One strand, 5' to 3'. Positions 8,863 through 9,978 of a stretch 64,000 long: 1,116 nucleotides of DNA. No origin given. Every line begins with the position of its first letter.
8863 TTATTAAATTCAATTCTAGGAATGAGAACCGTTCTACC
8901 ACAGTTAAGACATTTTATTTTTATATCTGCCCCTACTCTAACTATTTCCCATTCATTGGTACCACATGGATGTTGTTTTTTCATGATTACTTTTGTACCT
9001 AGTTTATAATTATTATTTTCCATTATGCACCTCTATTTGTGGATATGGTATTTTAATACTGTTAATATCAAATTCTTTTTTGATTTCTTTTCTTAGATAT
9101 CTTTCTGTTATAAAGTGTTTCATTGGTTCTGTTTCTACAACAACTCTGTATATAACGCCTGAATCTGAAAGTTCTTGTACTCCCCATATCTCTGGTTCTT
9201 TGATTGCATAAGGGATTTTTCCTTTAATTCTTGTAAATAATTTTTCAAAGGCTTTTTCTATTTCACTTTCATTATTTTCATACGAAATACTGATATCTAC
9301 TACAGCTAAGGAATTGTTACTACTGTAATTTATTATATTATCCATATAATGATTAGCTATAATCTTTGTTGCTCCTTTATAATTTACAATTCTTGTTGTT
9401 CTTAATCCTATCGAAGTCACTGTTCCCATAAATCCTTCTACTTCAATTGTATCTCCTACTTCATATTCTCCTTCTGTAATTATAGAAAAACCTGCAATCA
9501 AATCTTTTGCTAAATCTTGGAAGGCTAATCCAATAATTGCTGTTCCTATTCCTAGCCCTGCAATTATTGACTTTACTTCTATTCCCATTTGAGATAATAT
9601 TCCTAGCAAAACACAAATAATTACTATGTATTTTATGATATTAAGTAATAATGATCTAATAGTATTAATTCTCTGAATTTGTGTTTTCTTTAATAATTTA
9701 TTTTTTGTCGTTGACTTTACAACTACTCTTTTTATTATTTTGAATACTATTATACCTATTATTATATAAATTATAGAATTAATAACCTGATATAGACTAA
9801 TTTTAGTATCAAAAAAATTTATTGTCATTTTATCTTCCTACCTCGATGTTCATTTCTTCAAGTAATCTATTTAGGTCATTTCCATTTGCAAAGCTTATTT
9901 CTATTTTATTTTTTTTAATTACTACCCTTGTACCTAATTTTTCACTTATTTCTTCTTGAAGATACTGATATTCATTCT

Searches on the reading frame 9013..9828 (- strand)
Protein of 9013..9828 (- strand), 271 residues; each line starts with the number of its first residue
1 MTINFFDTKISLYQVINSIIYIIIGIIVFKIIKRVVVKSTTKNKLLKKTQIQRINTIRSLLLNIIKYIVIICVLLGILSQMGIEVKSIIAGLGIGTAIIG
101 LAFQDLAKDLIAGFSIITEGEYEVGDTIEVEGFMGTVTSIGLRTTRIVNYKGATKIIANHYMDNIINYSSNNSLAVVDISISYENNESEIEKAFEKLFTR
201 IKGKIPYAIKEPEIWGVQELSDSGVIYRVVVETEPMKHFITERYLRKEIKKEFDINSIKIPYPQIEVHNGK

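Call 7: search_protein_families(library=pfam, proteins=[window:9013-9828:-])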
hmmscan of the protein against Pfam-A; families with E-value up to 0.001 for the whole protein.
window:9013-9828:- (271 aa): 3 families
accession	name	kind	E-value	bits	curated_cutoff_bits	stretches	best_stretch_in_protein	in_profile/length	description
PF00924.24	MS_channel_2nd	-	3.5e-16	59.5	20.2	1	105-169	1-67/68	Mechanosensitive ion channel, beta-domain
PF21088.3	MS_channel_1st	-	2e-08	34.5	23.1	1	63-104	1-42/42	Mechanosensitive ion channel, transmembrane helices 2/3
PF21082.3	MS_channel_3rd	-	0.00022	22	21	1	176-260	2-88/88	Mechanosensitive ion channel MscS, C-terminal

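Call 8: search_protein_families(library=ncbifam, proteins=[window:9013-9828:-])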
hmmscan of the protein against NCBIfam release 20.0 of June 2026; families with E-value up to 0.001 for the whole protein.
window:9013-9828:- (271 aa): 6 families
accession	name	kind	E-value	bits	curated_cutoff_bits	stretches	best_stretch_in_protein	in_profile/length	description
NF047601.1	MscSThanab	equivalog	2e-46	158.7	500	1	12-267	21-274/280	small-conductance mechanosensitive channel MscS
NF007662.0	PRK10334.1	subfamily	5.8e-22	78.2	321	1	15-268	31-276/286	small-conductance mechanosensitive channel MscS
NF008542.0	PRK11465.1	equivalog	1.4e-20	73.2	596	1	15-267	463-722/741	mechanosensitive channel protein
NF047602.1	MscsSHelicob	equivalog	2.6e-17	63.1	400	1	18-267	16-256/260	small-conductance mechanosensitive channel MscS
NF008180.0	PRK10929.1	equivalog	1.5e-12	46.2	809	1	18-268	827-1084/1109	miniconductance mechanosensitive channel MscM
NF008438.0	PRK11281.1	equivalog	8e-09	33.8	991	1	63-268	880-1087/1113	mechanosensitive channel MscK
